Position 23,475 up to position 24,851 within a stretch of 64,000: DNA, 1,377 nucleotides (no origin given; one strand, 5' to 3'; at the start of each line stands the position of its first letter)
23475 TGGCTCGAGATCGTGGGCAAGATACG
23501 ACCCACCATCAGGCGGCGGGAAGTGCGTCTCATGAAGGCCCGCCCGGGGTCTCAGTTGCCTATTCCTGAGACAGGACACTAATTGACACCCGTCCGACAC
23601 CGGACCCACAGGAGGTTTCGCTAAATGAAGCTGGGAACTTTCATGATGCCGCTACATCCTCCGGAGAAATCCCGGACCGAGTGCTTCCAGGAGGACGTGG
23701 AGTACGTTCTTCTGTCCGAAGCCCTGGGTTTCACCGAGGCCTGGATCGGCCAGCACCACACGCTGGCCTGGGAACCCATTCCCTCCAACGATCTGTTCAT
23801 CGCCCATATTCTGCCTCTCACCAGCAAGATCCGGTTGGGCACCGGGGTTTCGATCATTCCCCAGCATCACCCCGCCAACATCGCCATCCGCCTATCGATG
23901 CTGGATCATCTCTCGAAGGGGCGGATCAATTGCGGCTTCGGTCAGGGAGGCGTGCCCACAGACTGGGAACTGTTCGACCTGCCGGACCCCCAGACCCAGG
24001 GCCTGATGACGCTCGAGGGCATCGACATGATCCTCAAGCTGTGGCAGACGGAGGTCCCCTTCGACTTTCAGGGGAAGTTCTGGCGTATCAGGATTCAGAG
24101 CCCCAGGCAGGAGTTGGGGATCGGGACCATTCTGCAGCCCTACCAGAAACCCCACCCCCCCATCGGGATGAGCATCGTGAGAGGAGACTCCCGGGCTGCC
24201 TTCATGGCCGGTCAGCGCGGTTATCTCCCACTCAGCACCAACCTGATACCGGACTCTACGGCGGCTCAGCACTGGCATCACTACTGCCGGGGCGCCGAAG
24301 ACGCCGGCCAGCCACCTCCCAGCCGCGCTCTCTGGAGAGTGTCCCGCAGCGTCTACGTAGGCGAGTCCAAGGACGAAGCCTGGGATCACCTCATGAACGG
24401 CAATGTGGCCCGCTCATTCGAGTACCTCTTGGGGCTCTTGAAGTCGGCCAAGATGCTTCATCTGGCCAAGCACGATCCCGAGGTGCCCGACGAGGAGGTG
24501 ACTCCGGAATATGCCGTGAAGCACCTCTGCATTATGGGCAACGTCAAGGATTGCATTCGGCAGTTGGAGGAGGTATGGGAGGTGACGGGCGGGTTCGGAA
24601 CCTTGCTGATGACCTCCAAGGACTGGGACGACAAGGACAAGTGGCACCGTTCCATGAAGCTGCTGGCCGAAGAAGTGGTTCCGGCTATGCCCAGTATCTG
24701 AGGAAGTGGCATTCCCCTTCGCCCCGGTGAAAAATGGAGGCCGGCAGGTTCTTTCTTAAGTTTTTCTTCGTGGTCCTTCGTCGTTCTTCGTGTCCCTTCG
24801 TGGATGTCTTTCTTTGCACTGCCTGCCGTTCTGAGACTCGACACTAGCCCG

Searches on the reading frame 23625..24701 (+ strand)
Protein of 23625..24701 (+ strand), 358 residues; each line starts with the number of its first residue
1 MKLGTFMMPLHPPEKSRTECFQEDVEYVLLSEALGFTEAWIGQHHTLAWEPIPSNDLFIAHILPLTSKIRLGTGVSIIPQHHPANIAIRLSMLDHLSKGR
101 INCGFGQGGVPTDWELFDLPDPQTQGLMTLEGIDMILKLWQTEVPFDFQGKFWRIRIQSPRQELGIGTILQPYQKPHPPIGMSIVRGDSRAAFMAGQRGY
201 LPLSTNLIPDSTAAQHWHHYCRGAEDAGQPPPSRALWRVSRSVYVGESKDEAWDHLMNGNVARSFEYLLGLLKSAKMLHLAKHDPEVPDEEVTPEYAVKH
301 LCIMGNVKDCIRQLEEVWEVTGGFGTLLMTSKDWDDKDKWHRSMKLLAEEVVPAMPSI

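Call 9: search_protein_families(library=pfam, proteins=[window:23625-24701:+], max_evalue=0.01)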
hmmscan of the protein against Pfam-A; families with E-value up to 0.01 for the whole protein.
window:23625-24701:+ (358 aa): 1 family
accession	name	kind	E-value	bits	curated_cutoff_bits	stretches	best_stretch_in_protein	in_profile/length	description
PF00296.26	Bac_luciferase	-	1.2e-37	130.4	27.9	1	1-319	1-308/314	Luciferase-like monooxygenase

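Call 11: find_encoding_contigs(protein=window:23625-24701:+, flank=10000, max_places=10)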
Protein window:23625-24701:+ (358 aa): 1 contig read that carries it; 1 place shown.
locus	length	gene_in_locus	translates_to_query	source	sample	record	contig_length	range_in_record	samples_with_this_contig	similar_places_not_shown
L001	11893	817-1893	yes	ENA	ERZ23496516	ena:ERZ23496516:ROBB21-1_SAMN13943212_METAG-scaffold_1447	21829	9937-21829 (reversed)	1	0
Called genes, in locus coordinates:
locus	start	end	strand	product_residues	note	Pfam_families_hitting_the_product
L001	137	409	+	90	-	-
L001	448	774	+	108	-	PF07978:NIPSNAP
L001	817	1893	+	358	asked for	PF00296:Bac_luciferase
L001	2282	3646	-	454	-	PF00202:Aminotran_3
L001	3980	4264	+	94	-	-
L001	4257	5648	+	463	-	-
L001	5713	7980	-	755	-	PF00884:Sulfatase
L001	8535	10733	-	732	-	PF00884:Sulfatase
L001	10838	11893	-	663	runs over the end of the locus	PF00884:Sulfatase, PF01663:Phosphodiest, PF16347:SGSH_C (weak)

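Call 12: find_homologous_proteins(query=window:23625-24701:+, max_evalue=1e-20)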
Query window:23625-24701:+ (358 aa): 2557 proteins with E <= 1e-20 among 4526 candidates; the best 120 are listed.
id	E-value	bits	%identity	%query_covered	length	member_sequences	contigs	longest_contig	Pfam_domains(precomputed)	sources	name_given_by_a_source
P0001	6.6e-243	824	97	100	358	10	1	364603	PF00296.27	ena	-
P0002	9.3e-243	823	97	100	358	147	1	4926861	PF00296.27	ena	-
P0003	2.9e-209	713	80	100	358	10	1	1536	PF00296.27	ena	-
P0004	1.2e-205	701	79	100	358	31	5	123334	PF00296.27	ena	-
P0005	1.6e-187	641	72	100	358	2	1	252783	PF00296.27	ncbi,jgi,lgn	-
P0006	6.3e-185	633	70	100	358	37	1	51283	PF00296.27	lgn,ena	-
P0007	3.2e-184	630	70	100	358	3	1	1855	PF00296.27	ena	-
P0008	8.6e-184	629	69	100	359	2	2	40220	PF00296.27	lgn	-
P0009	3.8e-183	627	71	100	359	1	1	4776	PF00296.27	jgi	jgi:alkanesulfonate monooxygenase SsuD/methylene tetrahydromethanopterin reductase-like flavin-depen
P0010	3.5e-182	624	70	100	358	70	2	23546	PF00296.27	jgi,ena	jgi:alkanesulfonate monooxygenase SsuD/methylene tetrahydromethanopterin reductase-like flavin-depen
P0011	5.1e-182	623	70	100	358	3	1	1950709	PF00296.27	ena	-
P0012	1.7e-179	615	68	100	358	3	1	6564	PF00296.27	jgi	jgi:alkanesulfonate monooxygenase SsuD/methylene tetrahydromethanopterin reductase-like flavin-depen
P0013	3.3e-179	614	67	99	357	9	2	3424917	PF00296.27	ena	-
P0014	5.1e-179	613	68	100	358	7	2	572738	PF00296.27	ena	-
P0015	8.3e-179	613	68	100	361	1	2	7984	PF00296.27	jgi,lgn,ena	-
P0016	3.4e-178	611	68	100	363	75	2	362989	PF00296.27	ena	-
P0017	1.0e-177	609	67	100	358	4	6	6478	PF00296.27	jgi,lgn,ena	jgi:alkanesulfonate monooxygenase SsuD/methylene tetrahydromethanopterin reductase-like flavin-depen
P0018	1.0e-177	609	68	100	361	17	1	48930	PF00296.27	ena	-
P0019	6.3e-177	606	67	100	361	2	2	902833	PF00296.27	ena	-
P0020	7.2e-177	606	68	100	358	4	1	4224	PF00296.27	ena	-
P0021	7.8e-177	606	70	98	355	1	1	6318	PF00296.27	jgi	jgi:alkanesulfonate monooxygenase SsuD/methylene tetrahydromethanopterin reductase-like flavin-depen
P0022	8.8e-177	606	66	100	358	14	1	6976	PF00296.27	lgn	-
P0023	1.5e-176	605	68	100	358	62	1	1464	PF00296.27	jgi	-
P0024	2.3e-176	605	68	100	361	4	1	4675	PF00296.27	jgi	-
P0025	3.0e-176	604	69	100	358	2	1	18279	PF00296.27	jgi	jgi:alkanesulfonate monooxygenase SsuD/methylene tetrahydromethanopterin reductase-like flavin-depen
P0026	7.7e-176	603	68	100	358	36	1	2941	PF00296.27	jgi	-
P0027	8.0e-176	603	70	99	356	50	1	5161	PF00296.27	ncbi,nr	ncbi:MAG: LLM class flavin-dependent oxidoreductase [Candidatus Latescibacterota bacterium]|nr:LLM c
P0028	9.1e-176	603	68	100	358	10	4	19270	PF00296.27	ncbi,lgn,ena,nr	ncbi:MAG: LLM class flavin-dependent oxidoreductase [Candidatus Latescibacteria bacterium]|nr:LLM cl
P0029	1.8e-175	602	67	100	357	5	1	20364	PF00296.27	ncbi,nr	ncbi:MAG: LLM class flavin-dependent oxidoreductase [Candidatus Latescibacteria bacterium]|nr:LLM cl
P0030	2.1e-175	601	66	100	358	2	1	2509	PF00296.27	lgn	-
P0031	3.6e-175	601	67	100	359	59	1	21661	PF00296.27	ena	-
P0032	4.7e-175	600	67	100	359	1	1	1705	PF00296.27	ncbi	-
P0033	5.3e-175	600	67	100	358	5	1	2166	PF00296.27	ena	-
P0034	9.5e-175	599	67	100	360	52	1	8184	PF00296.27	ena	-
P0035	1.6e-174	599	68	97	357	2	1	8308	PF00296.27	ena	-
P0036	2.2e-174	598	67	100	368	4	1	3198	PF00296.27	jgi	jgi:alkanesulfonate monooxygenase SsuD/methylene tetrahydromethanopterin reductase-like flavin-depen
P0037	2.5e-174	598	65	100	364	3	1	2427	PF00296.27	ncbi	-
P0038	2.7e-174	598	68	100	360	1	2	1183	PF00296.27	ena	-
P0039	3.6e-174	597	65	100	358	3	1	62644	PF00296.27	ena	-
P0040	4.8e-174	597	68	100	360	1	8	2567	PF00296.27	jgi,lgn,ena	jgi:alkanesulfonate monooxygenase SsuD/methylene tetrahydromethanopterin reductase-like flavin-depen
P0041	6.3e-174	597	68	100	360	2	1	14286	PF00296.27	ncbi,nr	ncbi:MAG: LLM class flavin-dependent oxidoreductase [Candidatus Latescibacterota bacterium]|nr:LLM c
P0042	9.7e-174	596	66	100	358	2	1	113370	PF00296.27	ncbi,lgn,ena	-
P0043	1.0e-173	596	66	99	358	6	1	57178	PF00296.27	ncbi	-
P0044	1.3e-173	596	66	100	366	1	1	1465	PF00296.27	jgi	jgi:alkanesulfonate monooxygenase SsuD/methylene tetrahydromethanopterin reductase-like flavin-depen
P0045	1.3e-173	596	66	100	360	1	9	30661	PF00296.27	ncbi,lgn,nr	ncbi:MAG TPA: LLM class flavin-dependent oxidoreductase [Candidatus Handelsmanbacteria bacterium]|nr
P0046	1.6e-173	595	67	98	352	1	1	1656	PF00296.27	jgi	jgi:alkanesulfonate monooxygenase SsuD/methylene tetrahydromethanopterin reductase-like flavin-depen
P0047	1.6e-173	595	65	100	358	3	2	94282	PF00296.27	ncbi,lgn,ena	-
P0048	1.7e-173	595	66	100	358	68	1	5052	PF00296.27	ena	-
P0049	1.8e-173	595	66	100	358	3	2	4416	PF00296.27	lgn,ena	-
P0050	3.6e-173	594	66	99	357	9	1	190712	PF00296.27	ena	-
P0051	4.1e-173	594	66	100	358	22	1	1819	PF00296.27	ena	-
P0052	5.5e-173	593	67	100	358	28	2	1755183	PF00296.27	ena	-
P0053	5.8e-173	593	67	100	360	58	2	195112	PF00296.27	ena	-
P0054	6.6e-173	593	67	100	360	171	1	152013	PF00296.27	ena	-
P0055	7.6e-173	593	65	100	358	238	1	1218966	PF00296.27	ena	-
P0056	1.2e-172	592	65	100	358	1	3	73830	PF00296.27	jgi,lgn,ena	-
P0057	1.3e-172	592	65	100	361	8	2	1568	PF00296.27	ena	-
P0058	2.8e-172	591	67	100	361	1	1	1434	PF00296.27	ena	-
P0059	2.9e-172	591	65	100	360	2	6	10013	PF00296.27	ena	-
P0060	3.4e-172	591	67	100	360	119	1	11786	PF00296.27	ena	-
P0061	4.2e-172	591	67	100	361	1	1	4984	PF00296.27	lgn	-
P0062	4.7e-172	590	66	100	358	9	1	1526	PF00296.27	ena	-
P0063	6.6e-172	590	67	99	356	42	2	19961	PF00296.27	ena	-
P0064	8.2e-172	590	66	100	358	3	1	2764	PF00296.27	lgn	-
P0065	9.7e-172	589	68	98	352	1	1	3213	PF00296.27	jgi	jgi:alkanesulfonate monooxygenase SsuD/methylene tetrahydromethanopterin reductase-like flavin-depen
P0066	1.0e-171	589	67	98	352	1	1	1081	PF00296.27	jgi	jgi:alkanesulfonate monooxygenase SsuD/methylene tetrahydromethanopterin reductase-like flavin-depen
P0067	1.1e-171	589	66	100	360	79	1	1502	PF00296.27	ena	-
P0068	1.2e-171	589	65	100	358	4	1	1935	PF00296.27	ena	-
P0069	1.5e-171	589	64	100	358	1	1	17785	PF00296.27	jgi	jgi:alkanesulfonate monooxygenase SsuD/methylene tetrahydromethanopterin reductase-like flavin-depen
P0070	1.5e-171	589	65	100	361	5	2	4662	PF00296.27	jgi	jgi:alkanesulfonate monooxygenase SsuD/methylene tetrahydromethanopterin reductase-like flavin-depen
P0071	1.9e-171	588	65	100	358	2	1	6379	PF00296.27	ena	-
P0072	1.9e-171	588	66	100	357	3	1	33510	PF00296.27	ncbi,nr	ncbi:MAG: LLM class flavin-dependent oxidoreductase [Candidatus Latescibacteria bacterium]|nr:LLM cl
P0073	2.0e-171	588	66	100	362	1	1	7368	PF00296.27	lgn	-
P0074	2.5e-171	588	66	98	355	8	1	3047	PF00296.27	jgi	jgi:alkanesulfonate monooxygenase SsuD/methylene tetrahydromethanopterin reductase-like flavin-depen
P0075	9.8e-171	586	65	100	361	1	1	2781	PF00296.27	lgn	-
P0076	1.3e-170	586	66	99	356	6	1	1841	PF00296.27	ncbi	-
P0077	1.9e-170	585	65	99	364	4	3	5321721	PF00296.27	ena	-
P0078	2.3e-170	585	66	100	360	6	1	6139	PF00296.27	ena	-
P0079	2.7e-170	585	66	100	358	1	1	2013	PF00296.27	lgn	-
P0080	3.7e-170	584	65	100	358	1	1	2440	PF00296.27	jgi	jgi:alkanesulfonate monooxygenase SsuD/methylene tetrahydromethanopterin reductase-like flavin-depen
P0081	4.8e-170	584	66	100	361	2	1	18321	PF00296.27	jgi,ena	-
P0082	5.1e-170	584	67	99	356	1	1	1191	PF00296.27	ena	-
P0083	6.2e-170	583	67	99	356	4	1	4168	PF00296.27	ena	-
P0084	8.4e-170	583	66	99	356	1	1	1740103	PF00296.27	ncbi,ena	-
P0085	1.1e-169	583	63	99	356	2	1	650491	PF00296.27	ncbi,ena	-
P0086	2.1e-169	582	67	99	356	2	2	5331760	PF00296.27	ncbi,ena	-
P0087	2.4e-169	581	67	99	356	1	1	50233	PF00296.27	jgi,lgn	jgi:alkanesulfonate monooxygenase SsuD/methylene tetrahydromethanopterin reductase-like flavin-depen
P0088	3.0e-169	581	63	100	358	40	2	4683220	PF00296.27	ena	-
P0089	4.3e-169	581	66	99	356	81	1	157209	PF00296.27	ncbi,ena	-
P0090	6.1e-169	580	65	100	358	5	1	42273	PF00296.27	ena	-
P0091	6.1e-169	580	67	100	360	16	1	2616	PF00296.27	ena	-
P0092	8.5e-169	580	66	100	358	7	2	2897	PF00296.27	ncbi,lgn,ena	-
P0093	8.6e-169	580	63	100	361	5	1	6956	PF00296.27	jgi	jgi:alkanesulfonate monooxygenase SsuD/methylene tetrahydromethanopterin reductase-like flavin-depen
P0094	2.1e-168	578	66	99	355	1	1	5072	PF00296.27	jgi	jgi:alkanesulfonate monooxygenase SsuD/methylene tetrahydromethanopterin reductase-like flavin-depen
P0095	2.2e-168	578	66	100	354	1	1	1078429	PF00296.27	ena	-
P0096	2.4e-168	578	65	100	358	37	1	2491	PF00296.27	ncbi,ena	-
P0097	2.5e-168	578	63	100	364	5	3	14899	PF00296.27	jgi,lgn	-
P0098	1.5e-167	576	66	100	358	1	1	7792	PF00296.27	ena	-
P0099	1.8e-167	575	64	97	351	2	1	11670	PF00296.27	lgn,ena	-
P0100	2.4e-167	575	65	99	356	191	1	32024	PF00296.27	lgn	-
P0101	2.7e-167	575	65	100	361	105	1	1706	PF00296.27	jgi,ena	-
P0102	1.7e-166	572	65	100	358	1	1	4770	PF00296.27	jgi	jgi:alkanesulfonate monooxygenase SsuD/methylene tetrahydromethanopterin reductase-like flavin-depen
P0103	1.8e-166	572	64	100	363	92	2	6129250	PF00296.27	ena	-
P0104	2.9e-166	571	64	100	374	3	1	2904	PF00296.27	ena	-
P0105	1.5e-165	569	63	100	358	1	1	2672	PF00296.27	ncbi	-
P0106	1.8e-165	569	64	100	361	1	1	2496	PF00296.27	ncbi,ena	-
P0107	2.7e-165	568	65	98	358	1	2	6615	PF00296.27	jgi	jgi:alkanesulfonate monooxygenase SsuD/methylene tetrahydromethanopterin reductase-like flavin-depen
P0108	3.1e-165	568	64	100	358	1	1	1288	PF00296.27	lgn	-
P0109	3.4e-165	568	65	100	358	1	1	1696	PF00296.27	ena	-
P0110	3.4e-165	568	62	100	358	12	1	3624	PF00296.27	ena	-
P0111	4.0e-165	568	64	100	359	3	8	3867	PF00296.27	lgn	-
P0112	4.2e-165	568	65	100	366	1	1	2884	PF00296.27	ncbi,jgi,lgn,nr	ncbi:MAG: LLM class flavin-dependent oxidoreductase [Acidobacteria bacterium]|nr:LLM class flavin-de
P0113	5.0e-165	567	63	100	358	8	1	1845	PF00296.27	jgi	jgi:alkanesulfonate monooxygenase SsuD/methylene tetrahydromethanopterin reductase-like flavin-depen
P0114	6.1e-165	567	63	100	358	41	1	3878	PF00296.27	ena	-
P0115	7.1e-165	567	62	100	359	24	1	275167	PF00296.27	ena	-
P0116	8.2e-165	567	66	100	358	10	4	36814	PF00296.27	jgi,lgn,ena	-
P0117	1.4e-164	566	66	100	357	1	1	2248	PF00296.27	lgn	-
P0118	1.6e-164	566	62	100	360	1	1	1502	PF00296.27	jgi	-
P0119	1.7e-164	566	63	100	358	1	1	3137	PF00296.27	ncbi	ncbi:MAG: LLM class flavin-dependent oxidoreductase [Chloroflexota bacterium]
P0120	1.9e-164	565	65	98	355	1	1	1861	PF00296.27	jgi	jgi:alkanesulfonate monooxygenase SsuD/methylene tetrahydromethanopterin reductase-like flavin-depen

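Call 13: find_encoding_contigs(protein=P0002, flank=10000, max_places=4)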
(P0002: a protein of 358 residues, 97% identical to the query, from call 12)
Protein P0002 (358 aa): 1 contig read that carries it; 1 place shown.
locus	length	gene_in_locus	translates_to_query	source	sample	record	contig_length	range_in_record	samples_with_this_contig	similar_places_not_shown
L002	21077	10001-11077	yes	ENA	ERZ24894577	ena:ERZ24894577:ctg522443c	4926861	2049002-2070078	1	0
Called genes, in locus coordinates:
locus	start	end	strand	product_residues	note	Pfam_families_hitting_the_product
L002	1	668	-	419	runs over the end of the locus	PF02746:MR_MLE_N, PF13378:MR_MLE_C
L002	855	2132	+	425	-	PF02012:BNR (faint), PF13088:BNR_2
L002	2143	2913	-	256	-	PF00106:adh_short, PF08659:KR, PF13561:adh_short_C2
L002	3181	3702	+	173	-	PF00156:Pribosyltran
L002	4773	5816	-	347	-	PF13620:CarboxypepD_reg, PF13414:TPR_11 (weak), PF13432:TPR_16 (weak), PF13424:TPR_12, PF00515:TPR_1, PF13432:TPR_16, PF13414:TPR_11, PF14559:TPR_19, +14 more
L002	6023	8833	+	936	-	PF00005:ABC_tran (faint), PF02463:SMC_N (faint), PF03193:RsgA_GTPase (faint), PF13191:AAA_16 (faint), PF13304:AAA_21 (faint), PF13555:AAA_29 (faint), PF17760:UvrA_inter, PF17755:UvrA_DNA-bind, +1 more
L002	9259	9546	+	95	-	-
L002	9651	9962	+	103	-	PF07978:NIPSNAP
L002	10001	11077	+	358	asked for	PF00296:Bac_luciferase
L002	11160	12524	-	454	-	PF00202:Aminotran_3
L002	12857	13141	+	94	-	-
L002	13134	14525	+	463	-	-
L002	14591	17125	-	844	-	PF00884:Sulfatase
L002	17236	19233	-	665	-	PF00884:Sulfatase, PF01663:Phosphodiest (weak), PF16347:SGSH_C (weak)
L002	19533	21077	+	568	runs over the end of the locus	PF21162:ETFQO_UQ-bd, PF05187:Fer4_ETF_QO, PF12838:Fer4_7 (weak)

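Call 14: find_encoding_contigs(protein=P0001, flank=10000, max_places=4)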
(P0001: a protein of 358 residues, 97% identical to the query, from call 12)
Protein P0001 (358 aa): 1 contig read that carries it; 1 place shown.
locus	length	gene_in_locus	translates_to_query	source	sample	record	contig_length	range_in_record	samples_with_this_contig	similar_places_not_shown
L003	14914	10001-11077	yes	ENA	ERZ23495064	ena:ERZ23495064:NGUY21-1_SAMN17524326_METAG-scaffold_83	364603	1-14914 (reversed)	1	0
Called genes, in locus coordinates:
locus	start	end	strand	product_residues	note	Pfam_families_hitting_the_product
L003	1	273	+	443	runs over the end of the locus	PF07394:DUF1501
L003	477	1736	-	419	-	PF02746:MR_MLE_N, PF13378:MR_MLE_C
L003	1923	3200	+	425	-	PF02012:BNR (faint), PF13088:BNR_2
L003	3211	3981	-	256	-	PF23441:SDR (weak), PF00106:adh_short, PF08659:KR, PF13561:adh_short_C2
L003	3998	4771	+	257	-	PF00156:Pribosyltran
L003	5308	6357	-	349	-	PF13620:CarboxypepD_reg, PF09430:EMC7_beta-sandw (weak), PF13414:TPR_11 (weak), PF13424:TPR_12, PF13414:TPR_11, PF13432:TPR_16, PF13414:TPR_11, PF14559:TPR_19, +13 more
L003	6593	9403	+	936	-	PF00005:ABC_tran (faint), PF02463:SMC_N (faint), PF03193:RsgA_GTPase (faint), PF13191:AAA_16 (faint), PF13304:AAA_21 (faint), PF13555:AAA_29 (faint), PF17760:UvrA_inter, PF17755:UvrA_DNA-bind, +1 more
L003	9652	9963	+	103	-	PF07978:NIPSNAP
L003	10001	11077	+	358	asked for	PF00296:Bac_luciferase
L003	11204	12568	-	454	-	PF00202:Aminotran_3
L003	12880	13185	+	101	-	-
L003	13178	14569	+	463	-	-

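Call 15: find_encoding_contigs(protein=P0004, flank=10000, max_places=5)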
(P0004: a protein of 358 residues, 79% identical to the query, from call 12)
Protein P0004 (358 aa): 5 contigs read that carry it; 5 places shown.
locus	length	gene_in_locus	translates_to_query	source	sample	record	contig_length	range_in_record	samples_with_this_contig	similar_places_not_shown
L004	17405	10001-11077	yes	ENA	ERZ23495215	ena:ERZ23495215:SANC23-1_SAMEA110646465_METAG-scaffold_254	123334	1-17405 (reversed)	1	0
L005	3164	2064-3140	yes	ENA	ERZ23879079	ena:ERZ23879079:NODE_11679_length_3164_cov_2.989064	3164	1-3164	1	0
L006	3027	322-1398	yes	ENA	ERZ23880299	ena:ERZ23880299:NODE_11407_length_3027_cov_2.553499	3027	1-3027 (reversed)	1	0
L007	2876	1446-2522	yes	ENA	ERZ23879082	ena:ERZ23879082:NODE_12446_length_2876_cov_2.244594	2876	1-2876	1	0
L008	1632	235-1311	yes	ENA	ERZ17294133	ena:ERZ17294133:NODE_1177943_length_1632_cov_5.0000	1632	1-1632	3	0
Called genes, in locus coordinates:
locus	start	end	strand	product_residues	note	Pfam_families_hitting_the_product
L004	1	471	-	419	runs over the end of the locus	PF02746:MR_MLE_N, PF13378:MR_MLE_C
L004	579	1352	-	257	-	PF00106:adh_short, PF03435:Sacchrp_dh_NADP (weak), PF08659:KR, PF13561:adh_short_C2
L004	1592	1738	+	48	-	-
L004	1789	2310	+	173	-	PF00156:Pribosyltran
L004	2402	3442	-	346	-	PF13620:CarboxypepD_reg, PF17874:TPR_MalT (weak), PF13414:TPR_11 (weak), PF13432:TPR_16 (weak), PF00515:TPR_1, PF13424:TPR_12, PF13414:TPR_11, PF13414:TPR_11, +13 more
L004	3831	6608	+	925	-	PF00005:ABC_tran (faint), PF02463:SMC_N (faint), PF03193:RsgA_GTPase (faint), PF13191:AAA_16 (faint), PF13304:AAA_21 (faint), PF13555:AAA_29 (faint), PF17760:UvrA_inter, PF17755:UvrA_DNA-bind, +1 more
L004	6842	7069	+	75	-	-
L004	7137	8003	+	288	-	PF00561:Abhydrolase_1, PF12146:Hydrolase_4 (weak), PF12697:Abhydrolase_6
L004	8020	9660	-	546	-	PF02776:TPP_enzyme_N, PF00205:TPP_enzyme_M, PF02775:TPP_enzyme_C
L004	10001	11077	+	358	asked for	PF00296:Bac_luciferase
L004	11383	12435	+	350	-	PF13489:Methyltransf_23 (faint), PF08241:Methyltransf_11, PF08242:Methyltransf_12 (weak), PF13649:Methyltransf_25, PF13847:Methyltransf_31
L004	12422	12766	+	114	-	PF00111:Fer2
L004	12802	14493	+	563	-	PF21162:ETFQO_UQ-bd, PF05187:Fer4_ETF_QO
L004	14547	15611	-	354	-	PF02547:Queuosine_synth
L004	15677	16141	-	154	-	PF03965:Penicillinase_R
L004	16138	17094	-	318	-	PF01336:tRNA_anti-codon, PF01966:HD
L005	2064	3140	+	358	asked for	PF00296:Bac_luciferase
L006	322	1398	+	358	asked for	PF00296:Bac_luciferase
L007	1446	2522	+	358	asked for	PF00296:Bac_luciferase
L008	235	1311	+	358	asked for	PF00296:Bac_luciferase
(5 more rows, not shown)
